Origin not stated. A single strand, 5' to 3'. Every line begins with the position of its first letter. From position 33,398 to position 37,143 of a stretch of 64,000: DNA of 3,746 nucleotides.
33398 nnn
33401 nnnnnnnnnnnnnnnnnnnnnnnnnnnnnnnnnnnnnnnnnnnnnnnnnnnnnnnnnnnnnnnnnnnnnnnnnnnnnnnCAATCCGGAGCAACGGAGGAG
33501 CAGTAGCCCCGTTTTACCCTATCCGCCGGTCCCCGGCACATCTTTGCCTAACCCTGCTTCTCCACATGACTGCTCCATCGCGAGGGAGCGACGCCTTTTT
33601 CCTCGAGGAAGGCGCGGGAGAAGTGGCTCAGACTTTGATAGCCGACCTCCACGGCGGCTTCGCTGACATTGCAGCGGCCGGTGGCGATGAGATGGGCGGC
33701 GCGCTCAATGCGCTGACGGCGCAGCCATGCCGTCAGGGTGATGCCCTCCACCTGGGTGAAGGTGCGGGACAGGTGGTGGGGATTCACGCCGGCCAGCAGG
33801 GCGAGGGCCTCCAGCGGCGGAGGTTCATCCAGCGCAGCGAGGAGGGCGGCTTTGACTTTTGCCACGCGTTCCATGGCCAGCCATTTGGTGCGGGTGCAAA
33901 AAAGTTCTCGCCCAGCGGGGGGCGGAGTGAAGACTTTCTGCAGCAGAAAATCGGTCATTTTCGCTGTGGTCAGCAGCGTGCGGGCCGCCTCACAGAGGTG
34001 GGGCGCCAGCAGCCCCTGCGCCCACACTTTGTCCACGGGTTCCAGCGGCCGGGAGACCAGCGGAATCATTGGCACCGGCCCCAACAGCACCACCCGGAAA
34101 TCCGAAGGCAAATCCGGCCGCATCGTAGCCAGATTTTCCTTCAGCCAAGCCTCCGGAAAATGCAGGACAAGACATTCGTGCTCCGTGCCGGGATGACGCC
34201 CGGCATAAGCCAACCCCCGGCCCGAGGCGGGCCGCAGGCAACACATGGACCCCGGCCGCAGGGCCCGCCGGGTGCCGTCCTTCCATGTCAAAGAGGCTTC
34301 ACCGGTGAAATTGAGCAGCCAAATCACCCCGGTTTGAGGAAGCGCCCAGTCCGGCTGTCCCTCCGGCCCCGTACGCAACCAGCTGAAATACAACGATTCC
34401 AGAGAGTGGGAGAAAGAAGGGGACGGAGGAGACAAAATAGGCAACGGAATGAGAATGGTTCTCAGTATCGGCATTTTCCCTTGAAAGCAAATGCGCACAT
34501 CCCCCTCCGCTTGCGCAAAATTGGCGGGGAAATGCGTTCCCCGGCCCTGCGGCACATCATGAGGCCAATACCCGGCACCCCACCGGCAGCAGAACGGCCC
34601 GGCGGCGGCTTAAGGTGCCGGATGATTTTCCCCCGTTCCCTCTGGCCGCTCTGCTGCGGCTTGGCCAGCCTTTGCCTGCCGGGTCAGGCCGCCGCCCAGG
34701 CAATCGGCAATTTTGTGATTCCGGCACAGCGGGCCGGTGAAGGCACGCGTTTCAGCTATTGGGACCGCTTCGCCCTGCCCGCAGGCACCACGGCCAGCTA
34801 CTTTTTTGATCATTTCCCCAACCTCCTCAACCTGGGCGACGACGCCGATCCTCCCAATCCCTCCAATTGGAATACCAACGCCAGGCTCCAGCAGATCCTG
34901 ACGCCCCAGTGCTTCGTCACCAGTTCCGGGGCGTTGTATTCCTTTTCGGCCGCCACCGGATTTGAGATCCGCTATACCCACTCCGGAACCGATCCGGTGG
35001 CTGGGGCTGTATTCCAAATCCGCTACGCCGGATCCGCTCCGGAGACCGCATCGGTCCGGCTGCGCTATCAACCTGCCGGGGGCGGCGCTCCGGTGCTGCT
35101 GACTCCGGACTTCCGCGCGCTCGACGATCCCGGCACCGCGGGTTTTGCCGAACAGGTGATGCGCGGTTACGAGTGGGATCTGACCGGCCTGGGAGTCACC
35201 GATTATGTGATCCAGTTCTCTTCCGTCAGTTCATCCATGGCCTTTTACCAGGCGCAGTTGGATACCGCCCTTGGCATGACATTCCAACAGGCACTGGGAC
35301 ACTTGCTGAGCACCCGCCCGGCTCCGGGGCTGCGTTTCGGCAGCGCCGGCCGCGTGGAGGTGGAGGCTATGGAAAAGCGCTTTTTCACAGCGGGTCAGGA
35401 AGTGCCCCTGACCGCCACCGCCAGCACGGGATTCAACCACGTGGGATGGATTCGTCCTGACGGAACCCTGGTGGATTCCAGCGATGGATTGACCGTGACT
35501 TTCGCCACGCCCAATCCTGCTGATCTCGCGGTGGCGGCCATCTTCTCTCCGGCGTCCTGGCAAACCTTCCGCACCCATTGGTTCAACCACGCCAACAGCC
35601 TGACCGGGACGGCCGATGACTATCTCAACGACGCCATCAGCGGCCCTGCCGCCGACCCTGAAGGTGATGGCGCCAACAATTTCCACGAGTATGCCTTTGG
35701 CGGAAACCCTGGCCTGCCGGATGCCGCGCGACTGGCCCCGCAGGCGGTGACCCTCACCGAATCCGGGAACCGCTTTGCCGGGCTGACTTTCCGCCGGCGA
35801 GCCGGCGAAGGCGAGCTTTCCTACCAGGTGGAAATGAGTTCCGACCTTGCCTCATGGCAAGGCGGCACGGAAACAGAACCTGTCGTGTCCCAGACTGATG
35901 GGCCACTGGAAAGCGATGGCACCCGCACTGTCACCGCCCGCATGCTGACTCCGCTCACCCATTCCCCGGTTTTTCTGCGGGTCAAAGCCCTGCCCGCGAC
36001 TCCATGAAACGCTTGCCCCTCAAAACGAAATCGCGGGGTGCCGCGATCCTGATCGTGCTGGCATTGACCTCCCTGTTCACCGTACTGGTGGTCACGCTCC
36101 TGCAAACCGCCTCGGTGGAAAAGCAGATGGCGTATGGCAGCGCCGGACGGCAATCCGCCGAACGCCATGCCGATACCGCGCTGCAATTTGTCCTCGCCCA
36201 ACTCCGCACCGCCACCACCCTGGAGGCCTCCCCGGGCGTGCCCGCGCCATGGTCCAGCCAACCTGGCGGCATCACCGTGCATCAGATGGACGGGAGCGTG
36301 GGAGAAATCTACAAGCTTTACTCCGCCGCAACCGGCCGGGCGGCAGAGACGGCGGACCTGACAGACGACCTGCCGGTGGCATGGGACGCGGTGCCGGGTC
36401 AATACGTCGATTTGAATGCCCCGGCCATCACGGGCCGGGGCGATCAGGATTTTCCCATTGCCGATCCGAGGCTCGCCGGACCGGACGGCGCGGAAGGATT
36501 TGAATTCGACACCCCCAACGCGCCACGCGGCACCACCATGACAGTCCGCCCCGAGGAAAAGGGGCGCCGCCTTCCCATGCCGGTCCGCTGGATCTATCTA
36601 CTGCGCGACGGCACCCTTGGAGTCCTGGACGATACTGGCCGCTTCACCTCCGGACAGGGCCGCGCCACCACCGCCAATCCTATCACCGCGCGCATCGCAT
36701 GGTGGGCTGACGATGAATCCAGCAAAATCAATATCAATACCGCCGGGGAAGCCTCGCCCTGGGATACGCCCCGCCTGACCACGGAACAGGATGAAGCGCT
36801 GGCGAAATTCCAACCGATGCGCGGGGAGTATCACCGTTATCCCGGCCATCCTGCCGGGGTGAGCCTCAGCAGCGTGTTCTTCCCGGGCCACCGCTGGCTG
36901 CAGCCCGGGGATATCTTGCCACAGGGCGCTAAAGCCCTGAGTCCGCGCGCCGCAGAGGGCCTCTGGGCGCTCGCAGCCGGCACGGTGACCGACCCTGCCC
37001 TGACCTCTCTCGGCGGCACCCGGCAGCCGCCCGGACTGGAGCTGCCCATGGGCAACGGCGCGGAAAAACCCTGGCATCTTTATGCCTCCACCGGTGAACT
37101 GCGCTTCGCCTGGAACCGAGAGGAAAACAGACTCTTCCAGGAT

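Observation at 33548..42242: AraC regulator divergent from an operon built around an orphan Verru_Chthon cassette protein A-like giant pseudopilin, with no B/C/D pilin-like partners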

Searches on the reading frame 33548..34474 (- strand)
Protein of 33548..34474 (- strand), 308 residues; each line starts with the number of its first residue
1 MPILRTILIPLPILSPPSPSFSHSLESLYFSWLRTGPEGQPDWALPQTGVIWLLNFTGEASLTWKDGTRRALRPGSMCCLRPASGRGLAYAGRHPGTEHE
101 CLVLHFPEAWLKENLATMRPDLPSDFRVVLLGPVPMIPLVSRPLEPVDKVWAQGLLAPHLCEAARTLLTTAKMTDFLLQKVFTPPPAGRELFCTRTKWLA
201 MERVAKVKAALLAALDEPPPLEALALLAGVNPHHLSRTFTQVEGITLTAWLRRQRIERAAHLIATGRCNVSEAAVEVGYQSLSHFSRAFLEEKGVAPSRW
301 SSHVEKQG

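Call 10: search_protein_families(library=ncbifam, proteins=[window:33548-34474:-], max_evalue=0.01)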
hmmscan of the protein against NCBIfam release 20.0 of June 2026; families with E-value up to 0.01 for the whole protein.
window:33548-34474:- (308 aa): 26 families (the best 25 are shown)
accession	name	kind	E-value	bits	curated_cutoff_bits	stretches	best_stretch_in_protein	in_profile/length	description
NF007860.0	PRK10572.1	equivalog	2.2e-13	49.7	208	1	202-305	183-286/292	arabinose operon transcriptional regulator AraC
NF049932.1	TranspRegBtr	equivalog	2.8e-11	42.7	900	1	205-300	167-262/531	bacillibactin transport transcriptional regulator Btr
NF006902.0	PRK09393.1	equivalog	4.7e-11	42.4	425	1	202-305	220-323/327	transcriptional regulator FtrA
NF049968.1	QhpR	equivalog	7.1e-09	35.2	250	1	201-300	184-283/284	AraC-like transcriptional regulator QhpR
NF040475.1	chlor_reg_RclR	equivalog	9.6e-09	34.9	400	1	202-305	177-280/284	reactive chlorine-specific transcriptional regulator RclR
NF010027.0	PRK13502.1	equivalog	1e-08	35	384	1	205-304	179-277/282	HTH-type transcriptional activator RhaR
NF010025.2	PRK13500.1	equivalog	2.1e-08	34.1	525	1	205-305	179-279/282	HTH-type transcriptional activator RhaR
NF007584.0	PRK10219.1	equivalog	4.7e-08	33.3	174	1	214-300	17-103/107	superoxide response transcriptional regulator SoxS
NF041686.2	ant_diox_reg_AndR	equivalog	6.6e-08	32.5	350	1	175-299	188-316/321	anthranilate 1,2-dioxygenase regulatory protein AndR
NF047788.1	TransRegPocR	equivalog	9.5e-08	31.6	500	1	221-304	208-291/296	transcriptional regulator PocR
NF012144.2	ramA_TF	equivalog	1.6e-07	31.7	180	1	214-301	17-104/108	RamA family antibiotic efflux transcriptional regulator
TIGR04094.1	adjacent_YSIRK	equivalog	1.6e-07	30.7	200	1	234-300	317-382/383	YSIRK-targeted surface antigen transcriptional regulator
NF011964.0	PRK15435.1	equivalog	1.1e-06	27.9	345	1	202-296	82-176/354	bifunctional DNA-binding transcriptional regulator/O6-methylguanine-DNA methyltransferase Ada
NF010026.0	PRK13501.1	equivalog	3.3e-06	26.5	363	1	233-303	207-277/290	HTH-type transcriptional activator RhaR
NF007243.0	PRK09685.1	equivalog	6.8e-06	25.7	199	1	222-302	219-300/303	transcriptional regulator FeaR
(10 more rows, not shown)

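Call 11: search_protein_families(library=pfam, proteins=[window:33548-34474:-], max_evalue=0.01)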
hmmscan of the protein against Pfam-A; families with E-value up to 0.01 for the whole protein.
window:33548-34474:- (308 aa): 2 families
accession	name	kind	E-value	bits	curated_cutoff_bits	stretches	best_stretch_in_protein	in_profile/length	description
PF12833.13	HTH_18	-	8.7e-21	74.4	33.6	1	225-301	2-78/80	Helix-turn-helix domain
PF00165.29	HTH_AraC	-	9.1e-13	48.4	26.6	2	265-300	6-40/42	Bacterial regulatory helix-turn-helix proteins, AraC family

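Call 112: search_protein_families(library=padloc, proteins=[window:33548-34474:-], max_evalue=0.001)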
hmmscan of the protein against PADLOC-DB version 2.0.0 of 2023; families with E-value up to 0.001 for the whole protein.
window:33548-34474:- (308 aa): 0 families

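Call 116: search_solved_structures(query=A6, max_evalue=0.01)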
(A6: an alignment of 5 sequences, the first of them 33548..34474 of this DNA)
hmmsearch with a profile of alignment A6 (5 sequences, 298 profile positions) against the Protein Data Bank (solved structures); distinct sequences matched with E-value up to 0.01: 22.
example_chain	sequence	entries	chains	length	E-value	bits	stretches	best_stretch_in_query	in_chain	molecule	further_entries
6swi_A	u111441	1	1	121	6.2e-12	48.6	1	195-290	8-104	Two-component response regulator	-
7r3w_A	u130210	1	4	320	1e-11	47.8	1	190-290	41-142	Putative bacterial regulatory helix-turn-helix protein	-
2k9s_A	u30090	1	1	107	2.5e-10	43.3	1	193-290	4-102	Arabinose operon regulatory protein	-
7w5w_J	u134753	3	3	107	5.3e-09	38.9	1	201-290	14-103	Regulatory protein SoxS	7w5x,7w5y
12aw_A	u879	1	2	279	5.4e-09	38.9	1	194-294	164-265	HYBRID TWO-COMPONENT SYSTEM PROTEIN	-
3mn2_A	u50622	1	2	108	1e-08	38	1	193-289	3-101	probable AraC family transcriptional regulator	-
7vwy_G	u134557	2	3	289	2.8e-08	36.6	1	203-287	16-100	Right origin-binding protein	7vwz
1d5y_A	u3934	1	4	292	2.9e-08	36.5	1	203-287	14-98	ROB TRANSCRIPTION FACTOR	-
3w6v_A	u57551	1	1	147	1.5e-06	30.9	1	190-289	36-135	AdpA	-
3oou_A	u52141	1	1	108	4.4e-06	29.4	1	194-291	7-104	Lin2118 protein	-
3oio_A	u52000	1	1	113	1.9e-05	27.3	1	203-287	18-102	Transcriptional regulator (AraC-type DNA-binding domain-containing proteins)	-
7bef_G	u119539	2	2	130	2.3e-05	27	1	194-288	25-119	Transcriptional activator RamA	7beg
3lsg_A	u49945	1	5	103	0.00058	22.4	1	206-290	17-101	Two-component response regulator yesN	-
1wpk_A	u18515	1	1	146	0.0018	20.8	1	189-248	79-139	ADA regulatory protein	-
3mkl_A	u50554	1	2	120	0.0021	20.5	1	210-296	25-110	HTH-type transcriptional regulator gadX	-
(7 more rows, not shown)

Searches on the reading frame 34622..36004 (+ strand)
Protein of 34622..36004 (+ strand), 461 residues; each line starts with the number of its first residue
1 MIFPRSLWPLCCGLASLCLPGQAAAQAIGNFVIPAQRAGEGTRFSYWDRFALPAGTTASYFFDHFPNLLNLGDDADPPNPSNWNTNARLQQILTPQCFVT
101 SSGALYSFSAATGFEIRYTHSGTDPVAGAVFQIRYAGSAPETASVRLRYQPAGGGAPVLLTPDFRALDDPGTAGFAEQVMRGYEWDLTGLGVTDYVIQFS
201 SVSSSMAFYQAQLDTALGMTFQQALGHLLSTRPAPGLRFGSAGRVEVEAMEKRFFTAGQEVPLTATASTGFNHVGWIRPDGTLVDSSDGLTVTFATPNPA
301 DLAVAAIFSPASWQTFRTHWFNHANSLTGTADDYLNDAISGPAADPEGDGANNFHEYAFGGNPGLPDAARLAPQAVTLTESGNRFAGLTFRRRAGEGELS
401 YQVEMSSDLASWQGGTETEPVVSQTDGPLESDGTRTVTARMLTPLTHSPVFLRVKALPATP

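Call 10: search_protein_families(library=ncbifam, proteins=[window:34622-36004:+], max_evalue=0.01)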
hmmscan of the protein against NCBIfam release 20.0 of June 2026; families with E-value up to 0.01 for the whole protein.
window:34622-36004:+ (461 aa): 0 families

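Call 11: search_protein_families(library=pfam, proteins=[window:34622-36004:+], max_evalue=0.01)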
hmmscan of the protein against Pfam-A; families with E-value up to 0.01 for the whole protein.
window:34622-36004:+ (461 aa): 1 family
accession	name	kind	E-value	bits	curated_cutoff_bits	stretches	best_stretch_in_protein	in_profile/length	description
PF18998.6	Flg_new_2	-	3.8e-05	24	23.6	1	254-310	18-71/73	Divergent InlB B-repeat domain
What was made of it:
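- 34622..36007 (+): g1: a 461-aa Sec-secreted protein of three beta-sandwich domains. These are a jelly-roll, an InlB-B-repeat/Ig-like domain, and a Ca-motif plus C-terminal sandwich. Flg_new_2 scores E 3.8e-5 (call 11).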

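Call 36: find_homologous_proteins(query=window:34622-36004:+, max_evalue=0.001)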
Query window:34622-36004:+ (461 aa): 35 proteins with E <= 0.001 among 8000 candidates.
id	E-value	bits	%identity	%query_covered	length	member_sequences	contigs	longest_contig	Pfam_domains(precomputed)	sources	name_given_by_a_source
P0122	0.0e+0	1051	100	100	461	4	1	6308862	-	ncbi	-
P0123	3.0e-270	915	87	100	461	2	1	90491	-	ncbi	ncbi:MAG: hypothetical protein V4675_24175 [Verrucomicrobiota bacterium]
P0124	3.4e-262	888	89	95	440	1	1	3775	-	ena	-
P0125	4.8e-208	710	98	69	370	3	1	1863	-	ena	-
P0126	6.2e-202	690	70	96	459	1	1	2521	-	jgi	jgi:hypothetical protein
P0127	4.4e-197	674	69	95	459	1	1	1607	-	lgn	-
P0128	1.9e-143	497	56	90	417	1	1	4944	-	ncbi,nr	ncbi:MAG: hypothetical protein JWL81_1552, partial [Verrucomicrobiales bacterium]|nr:hypothetical pr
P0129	1.3e-136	474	86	54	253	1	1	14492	-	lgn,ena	-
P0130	1.8e-129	451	49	97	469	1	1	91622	-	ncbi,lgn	ncbi:MAG: hypothetical protein V4726_04050 [Verrucomicrobiota bacterium]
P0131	3.8e-129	450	49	99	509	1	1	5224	-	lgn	-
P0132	5.2e-125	436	50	93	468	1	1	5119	-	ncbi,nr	ncbi:MAG: hypothetical protein EOP86_10220 [Verrucomicrobiaceae bacterium]|nr:MAG: hypothetical prot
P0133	8.8e-122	426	49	97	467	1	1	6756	-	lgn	-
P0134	2.1e-120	421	49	93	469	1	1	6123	-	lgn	-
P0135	8.4e-119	416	47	95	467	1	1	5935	-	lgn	-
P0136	2.6e-108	381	45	97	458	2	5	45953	-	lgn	-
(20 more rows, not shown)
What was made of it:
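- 34622..36007 (+): The family is small, with 35 database clusters (call 36).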

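Call 40: find_encoding_contigs(protein=P0123, flank=10000, max_places=2)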
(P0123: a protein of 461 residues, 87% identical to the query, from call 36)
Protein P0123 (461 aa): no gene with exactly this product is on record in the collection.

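Call 50: search_solved_structures(query=A4, max_evalue=10)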
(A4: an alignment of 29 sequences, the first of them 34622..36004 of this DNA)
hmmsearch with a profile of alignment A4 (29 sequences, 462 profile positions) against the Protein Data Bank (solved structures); distinct sequences matched with E-value up to 10: 1.
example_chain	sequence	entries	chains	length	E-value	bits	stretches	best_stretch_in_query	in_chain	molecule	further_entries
1y6w_A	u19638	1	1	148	2.6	9.6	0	324-357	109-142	Calmodulin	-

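Call 56: search_protein_families(library=pfam, proteins=[window:34622-36004:+], max_evalue=10)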
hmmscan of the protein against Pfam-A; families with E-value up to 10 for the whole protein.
window:34622-36004:+ (461 aa): 2 families
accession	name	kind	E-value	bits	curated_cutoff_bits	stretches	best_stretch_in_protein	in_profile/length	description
PF18998.6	Flg_new_2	-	3.8e-05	24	23.6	1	254-310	18-71/73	Divergent InlB B-repeat domain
PF12477.13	TraW_N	-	0.31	11.6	22.7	1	11-31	3-23/30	Sex factor F TraW protein N terminal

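Call 59: predict_structure(alignment_id=A4)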
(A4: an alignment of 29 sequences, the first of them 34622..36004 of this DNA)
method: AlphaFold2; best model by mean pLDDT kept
length: 461 residues; sequences in the alignment: 29
mean_pLDDT: 87.1   pTM: 0.79
mean pLDDT of the five models: 87.1, 86.6, 85.4, 85.0, 84.9
residues with pLDDT >= 90: 300; 70-90: 116; 50-70: 22; < 50: 23
segments of 3 or more residues with pLDDT < 50: 1-9, 16-27
pLDDT, mean of each block of 10 residues (from residue 1): 42 47 42 78 86 90 89 77 78 94 92 94 89 92 95 92 88 72 94 95 93 87 92 91 92 93 96 97 95 92 96 93 80 89 92 94 90 94 95 91 93 85 94 95 90 86 44
secondary structure, 60 per line:
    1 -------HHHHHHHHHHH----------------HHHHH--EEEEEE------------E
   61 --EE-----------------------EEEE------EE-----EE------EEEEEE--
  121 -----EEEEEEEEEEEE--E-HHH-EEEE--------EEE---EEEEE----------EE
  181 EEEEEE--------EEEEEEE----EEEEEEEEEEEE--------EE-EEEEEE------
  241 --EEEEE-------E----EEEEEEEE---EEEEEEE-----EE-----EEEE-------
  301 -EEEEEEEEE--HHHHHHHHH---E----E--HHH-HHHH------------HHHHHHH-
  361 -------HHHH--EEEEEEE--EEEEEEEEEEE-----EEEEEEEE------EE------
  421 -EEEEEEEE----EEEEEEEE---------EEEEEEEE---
elements in order: H8-18 H35-39 E42-47 E88-91 E113-118 E126-137 E146-149 E158-160 E164-168 E179-186 E195-201 E206-217 E229-234 E243-247 E260-267 E271-277 E290-293 E302-310 H313-321 H337-340 H353-359 H368-371 E374-380 E383-393 E399-406 E422-429 E434-441 E451-458
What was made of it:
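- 34622..36007 (+): The AF2 model has pLDDT 87 (call 59).
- Checked: Its model shows three different beta-sandwich domains (call 59).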

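Call 64: fold_search(model_id=the predicted structure, library=pdb)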
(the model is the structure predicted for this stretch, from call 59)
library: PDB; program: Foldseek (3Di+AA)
matches with E <= 10: 1683; with E <= 0.001: 26
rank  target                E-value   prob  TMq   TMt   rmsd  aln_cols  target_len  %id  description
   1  2x11_A                5.3e-07  0.99  0.16  0.15  26.0       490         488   10  Crystal structure of the complete EphA2 ectodomain in complex with ephrin A5 receptor binding domain (released 2010-03-16)
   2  7k7j_A                7.8e-07  0.99  0.16  0.16  26.1       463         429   11  EphB6 receptor ectodomain (released 2021-04-07)
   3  3fl7                  2.9e-06  0.98  0.15  0.15  26.2       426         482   10  Crystal structure of the human ephrin A2 ectodomain (released 2009-01-27)
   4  4m4r_A                3.7e-05  0.94  0.17  0.16  26.1       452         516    8  Epha4 ectodomain complex with ephrin a5 (released 2013-10-30)
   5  9dtp_C                3.9e-05  1.00  0.15  0.12  13.9       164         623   12  GlfT2 from Nocardia brasiliensis (released 2025-10-08)
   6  4qqv_D                5.7e-05  0.95  0.15  0.20  23.8       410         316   10  Extracellular domains of mouse IL-3 beta receptor (released 2014-09-03)
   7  4qqv_B                6.4e-05  0.96  0.15  0.17  24.3       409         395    9  Extracellular domains of mouse IL-3 beta receptor (released 2014-09-03)
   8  9nj0_A                9.3e-05  1.00  0.16  0.12  13.9       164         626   12  GlfT2 from Nocardia brasiliensis Bound to Galf Trisaccharide (released 2026-03-11)
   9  4qqv_C                9.3e-05  0.92  0.14  0.16  24.1       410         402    9  Extracellular domains of mouse IL-3 beta receptor (released 2014-09-03)
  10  9nj1_A                9.8e-05  1.00  0.15  0.12  13.8       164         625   12  GlfT2 from Nocardia brasiliensis Bound to Galf Tetrasaccharide (released 2026-03-11)
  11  3wnp_A                9.8e-05  0.75  0.14  0.10  20.6       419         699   10  D308A, F268V, D469Y, A513V, and Y515S quintuple mutant of Bacillus circulans T-3040 cycloisomaltooligosaccharide gluca (released 2014-02-05)
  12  9nj1_D                1.3e-04  1.00  0.15  0.12  13.9       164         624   12  GlfT2 from Nocardia brasiliensis Bound to Galf Tetrasaccharide (released 2026-03-11)
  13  4bkf_A                1.8e-04  0.80  0.16  0.15  25.9       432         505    8  crystal structure of the human EphA4 ectodomain in complex with human ephrinB3 (released 2013-07-03)
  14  9dtp_A                2.1e-04  0.99  0.15  0.12  13.8       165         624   10  GlfT2 from Nocardia brasiliensis (released 2025-10-08)
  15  4qqv_A                2.2e-04  0.87  0.15  0.17  24.8       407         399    9  Extracellular domains of mouse IL-3 beta receptor (released 2014-09-03)
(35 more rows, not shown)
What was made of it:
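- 34622..36007 (+): Foldseek against the PDB hits Eph-receptor ligand-binding domains, CBM6 and GlfT2 jelly-rolls at E down to 5e-7 (call 64).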

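Call 112: search_protein_families(library=padloc, proteins=[window:34622-36004:+], max_evalue=0.001)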
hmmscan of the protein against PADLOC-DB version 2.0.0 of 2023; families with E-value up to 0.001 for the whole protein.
window:34622-36004:+ (461 aa): 0 families

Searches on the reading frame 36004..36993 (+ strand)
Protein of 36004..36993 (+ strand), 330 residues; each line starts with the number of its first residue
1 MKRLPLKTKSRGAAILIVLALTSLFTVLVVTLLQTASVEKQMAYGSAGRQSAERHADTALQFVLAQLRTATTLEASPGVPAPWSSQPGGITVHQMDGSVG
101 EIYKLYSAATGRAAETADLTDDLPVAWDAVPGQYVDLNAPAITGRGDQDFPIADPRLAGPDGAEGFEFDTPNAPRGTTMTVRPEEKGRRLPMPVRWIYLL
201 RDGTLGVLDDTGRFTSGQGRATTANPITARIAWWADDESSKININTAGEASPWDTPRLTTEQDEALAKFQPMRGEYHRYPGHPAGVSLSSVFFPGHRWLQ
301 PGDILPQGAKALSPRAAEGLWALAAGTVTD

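Call 56: search_protein_families(library=pfam, proteins=[window:36004-36993:+], max_evalue=10)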
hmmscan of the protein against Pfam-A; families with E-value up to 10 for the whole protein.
window:36004-36993:+ (330 aa): 3 families
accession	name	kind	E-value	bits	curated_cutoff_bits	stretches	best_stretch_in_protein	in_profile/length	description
PF00753.33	Lactamase_B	-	0.014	15.8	22.7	1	261-325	107-171/196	Metallo-beta-lactamase superfamily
PF05082.18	Rop-like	-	0.21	11.9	27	1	101-131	9-39/64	Rop-like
PF14341.11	PilX_N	-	0.22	11.9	25.5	1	11-52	1-42/51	PilX N-terminal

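Call 63: search_solved_structures(query=window:36004-36993:+, max_evalue=10, show_alignments=3)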
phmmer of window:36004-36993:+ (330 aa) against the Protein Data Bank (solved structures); distinct sequences matched with E-value up to 10: 0.
